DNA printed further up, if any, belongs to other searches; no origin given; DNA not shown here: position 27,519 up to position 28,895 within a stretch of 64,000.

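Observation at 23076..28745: Translationally coupled four-gene secreted module: Trx-fold-like protein -> BIG2-DUF1549/DUF1553 -> DUF1501 -> WD40 propeller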

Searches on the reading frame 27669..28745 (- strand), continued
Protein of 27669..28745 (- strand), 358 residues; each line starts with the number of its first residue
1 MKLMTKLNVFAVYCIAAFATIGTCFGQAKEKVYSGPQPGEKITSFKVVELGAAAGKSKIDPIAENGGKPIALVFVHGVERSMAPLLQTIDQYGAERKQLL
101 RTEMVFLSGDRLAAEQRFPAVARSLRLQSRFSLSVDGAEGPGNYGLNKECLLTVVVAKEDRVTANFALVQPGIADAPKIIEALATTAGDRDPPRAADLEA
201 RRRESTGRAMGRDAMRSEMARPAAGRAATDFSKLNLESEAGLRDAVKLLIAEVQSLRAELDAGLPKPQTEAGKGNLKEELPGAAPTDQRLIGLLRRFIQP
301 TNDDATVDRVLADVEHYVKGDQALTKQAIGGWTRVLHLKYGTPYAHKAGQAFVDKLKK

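Call 45: find_related_loci(query=A1, collection=genome_contigs, flank=9000)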
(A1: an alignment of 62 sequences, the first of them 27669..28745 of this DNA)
Query A1 (358 aa) in genome_contigs; peptide patterns used: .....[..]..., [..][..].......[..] (x = any residue, [..] = any of these).
385 stretches matched a pattern; 372 encode a relative of the query (tblastn E <= 1e-3); the best 80 are kept; 80 distinct loci.
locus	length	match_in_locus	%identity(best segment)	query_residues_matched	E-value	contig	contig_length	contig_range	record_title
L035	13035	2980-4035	64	6-358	4e-144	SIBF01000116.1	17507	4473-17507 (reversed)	MAG: Pedosphaera sp. isolate Baikal-deep-G226 BACOMB-C15543, whole genome shotgun sequence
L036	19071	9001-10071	63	3-358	3e-139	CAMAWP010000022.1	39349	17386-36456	MAG: Akkermansia muciniphila isolate MaH-09apr19-44 genome assembly, contig: MaH-09apr19-C2129, whole genome shotgun seq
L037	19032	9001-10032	58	8-358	1e-123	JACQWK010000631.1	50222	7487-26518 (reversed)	MAG: Verrucomicrobia bacterium isolate NC_groundwater_1487_Ag_S-0.65um_59_29 S_p65_S5_coassembly_k141_4773059, whole gen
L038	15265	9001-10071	54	1-357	1e-118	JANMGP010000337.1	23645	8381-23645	MAG: Verrucomicrobiaceae bacterium isolate OTE_70_metabat_418 OTE_70_k141_4595587, whole genome shotgun sequence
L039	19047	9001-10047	55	9-357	3e-117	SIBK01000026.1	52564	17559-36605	MAG: Pedosphaera sp. isolate Baikal-deep-G231 BACOMB-C2477, whole genome shotgun sequence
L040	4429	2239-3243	58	27-358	1e-116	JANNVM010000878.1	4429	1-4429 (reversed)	MAG: Verrucomicrobiota bacterium isolate VAR_34_metabat_5 VAR_34_k141_1865976, whole genome shotgun sequence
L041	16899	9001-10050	51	8-357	9e-115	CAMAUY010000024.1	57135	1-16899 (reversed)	MAG: Akkermansia muciniphila isolate AH-24oct19-145 genome assembly, contig: AH-24oct19-C987, whole genome shotgun seque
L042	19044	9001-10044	52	9-357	3e-113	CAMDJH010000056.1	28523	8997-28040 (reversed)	MAG: Akkermansia muciniphila isolate ZH-13nov19-140 genome assembly, contig: ZH-13nov19-C2247, whole genome shotgun sequ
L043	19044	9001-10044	54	9-358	2e-111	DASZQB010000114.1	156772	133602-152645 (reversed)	MAG TPA_asm: Verrucomicrobiales bacterium isolate SMAG_U5986 k141_142410, whole genome shotgun sequence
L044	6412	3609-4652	54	17-358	8e-111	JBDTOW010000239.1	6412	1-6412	MAG: Verrucomicrobiota bacterium isolate cluster3_bin.183 NODE_64033_length_6412_cov_5.201825, whole genome shotgun sequ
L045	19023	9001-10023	54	7-358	1e-109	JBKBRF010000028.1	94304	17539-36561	MAG: Armatimonadota bacterium isolate 21I_069.bin.27 NODE_281_length_94304_cov_14.507937, whole genome shotgun sequence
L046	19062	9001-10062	52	3-358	6e-109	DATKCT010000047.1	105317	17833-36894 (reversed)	MAG TPA_asm: Verrucomicrobiales bacterium isolate SMAG_U14453 k141_1614364, whole genome shotgun sequence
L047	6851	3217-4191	54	28-358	6e-109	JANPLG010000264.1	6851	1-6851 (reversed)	MAG: Actinomycetes bacterium isolate VAR_61_concoct_378 VAR_61_k141_1448060, whole genome shotgun sequence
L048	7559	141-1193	51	8-358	2e-107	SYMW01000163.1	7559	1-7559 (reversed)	MAG: Verrucomicrobiales bacterium isolate F1-80-MAGs106 F1-80__c365348, whole genome shotgun sequence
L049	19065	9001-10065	52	7-358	5e-107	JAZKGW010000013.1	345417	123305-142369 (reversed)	MAG: Verrucomicrobiota bacterium isolate DC_RB_04_SPN110320-bin069_1 DCRB04SPN_B069_1_000000000013, whole genome shotgun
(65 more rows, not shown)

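Call 77: list_cluster_members(proteins=[P0201, P0134])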
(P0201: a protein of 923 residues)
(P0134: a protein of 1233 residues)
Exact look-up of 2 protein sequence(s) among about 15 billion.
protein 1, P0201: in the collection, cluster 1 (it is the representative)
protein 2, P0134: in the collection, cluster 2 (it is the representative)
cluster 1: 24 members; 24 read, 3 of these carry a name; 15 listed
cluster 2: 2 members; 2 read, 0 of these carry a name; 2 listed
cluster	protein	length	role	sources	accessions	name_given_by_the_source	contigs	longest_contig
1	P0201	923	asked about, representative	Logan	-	-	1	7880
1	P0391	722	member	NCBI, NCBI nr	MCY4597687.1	MAG: DUF1549 domain-containing protein, partial [Bryobacterales bacterium] | DUF1549 domain-containing protein [Bryobacterales bacterium]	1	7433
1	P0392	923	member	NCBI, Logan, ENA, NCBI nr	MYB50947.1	MAG: DUF1549 domain-containing protein [Acidobacteriia bacterium] | DUF1549 domain-containing protein [Terriglobia bacterium]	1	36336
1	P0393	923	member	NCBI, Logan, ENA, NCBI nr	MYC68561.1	MAG: DUF1549 domain-containing protein [Acidobacteriia bacterium] | DUF1549 domain-containing protein [Terriglobia bacterium]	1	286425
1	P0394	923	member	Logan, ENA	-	-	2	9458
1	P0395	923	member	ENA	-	-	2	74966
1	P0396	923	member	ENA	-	-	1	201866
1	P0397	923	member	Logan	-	-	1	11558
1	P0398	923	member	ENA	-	-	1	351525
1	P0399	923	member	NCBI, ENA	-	-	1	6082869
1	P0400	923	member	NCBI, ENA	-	-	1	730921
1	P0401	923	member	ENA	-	-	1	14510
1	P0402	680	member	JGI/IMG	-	-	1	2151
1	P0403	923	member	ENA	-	-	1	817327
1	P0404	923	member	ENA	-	-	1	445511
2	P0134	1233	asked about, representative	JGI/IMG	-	-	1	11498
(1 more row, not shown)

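Call 78: find_encoding_contigs(protein=P0201, flank=6000, max_places=3)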
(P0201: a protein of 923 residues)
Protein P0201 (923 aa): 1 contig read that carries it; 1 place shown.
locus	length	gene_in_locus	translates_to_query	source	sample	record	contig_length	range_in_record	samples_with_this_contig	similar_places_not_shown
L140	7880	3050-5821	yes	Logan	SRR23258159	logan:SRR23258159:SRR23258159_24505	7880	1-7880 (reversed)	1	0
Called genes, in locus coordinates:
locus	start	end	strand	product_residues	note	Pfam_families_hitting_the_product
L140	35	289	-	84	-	-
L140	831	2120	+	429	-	PF07394:DUF1501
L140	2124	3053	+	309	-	PF24807:WD40_CDC20-Fz, PF25175:Beta-prop_WDR5, PF23389:Beta-prop_WDR19_1st, PF23383:Beta-prop_IFT140_1st, PF24814:WD40_Prp19, PF25174:Beta-prop_THOC3, PF25391:WD40_Gbeta, PF23414:Beta-prop_EML_2, +33 more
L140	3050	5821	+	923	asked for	PF07583:PSCyt2, PF07587:PSD1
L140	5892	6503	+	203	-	-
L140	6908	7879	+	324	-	?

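Call 86: find_encoding_contigs(protein=window:27669-28745:-, flank=3000, max_places=4)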
Protein window:27669-28745:- (358 aa): 23 contigs read that carry it; 4 places shown.
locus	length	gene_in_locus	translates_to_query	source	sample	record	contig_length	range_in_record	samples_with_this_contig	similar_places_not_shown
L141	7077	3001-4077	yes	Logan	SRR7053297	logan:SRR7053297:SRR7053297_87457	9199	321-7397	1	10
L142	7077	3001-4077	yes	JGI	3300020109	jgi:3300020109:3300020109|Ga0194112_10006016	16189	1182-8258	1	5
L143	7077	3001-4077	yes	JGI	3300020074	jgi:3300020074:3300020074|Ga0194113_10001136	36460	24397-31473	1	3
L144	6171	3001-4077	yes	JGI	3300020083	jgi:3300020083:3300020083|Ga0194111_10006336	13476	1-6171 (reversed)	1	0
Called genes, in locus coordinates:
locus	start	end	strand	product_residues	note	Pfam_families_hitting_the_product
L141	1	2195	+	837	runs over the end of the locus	?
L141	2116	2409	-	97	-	-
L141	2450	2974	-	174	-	-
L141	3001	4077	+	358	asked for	-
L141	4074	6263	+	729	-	PF07583:PSCyt2, PF07587:PSD1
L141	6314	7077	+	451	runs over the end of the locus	PF07394:DUF1501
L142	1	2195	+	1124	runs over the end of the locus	?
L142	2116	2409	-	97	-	-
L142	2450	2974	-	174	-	-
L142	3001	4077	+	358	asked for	-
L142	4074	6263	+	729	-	PF07583:PSCyt2, PF07587:PSD1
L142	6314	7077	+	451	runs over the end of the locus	PF07394:DUF1501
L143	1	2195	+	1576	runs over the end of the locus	PF13472:Lipase_GDSL_2, PF23500:DUF7133, PF13646:HEAT_2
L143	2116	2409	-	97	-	-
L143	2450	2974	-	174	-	-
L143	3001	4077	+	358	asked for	-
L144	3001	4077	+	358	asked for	-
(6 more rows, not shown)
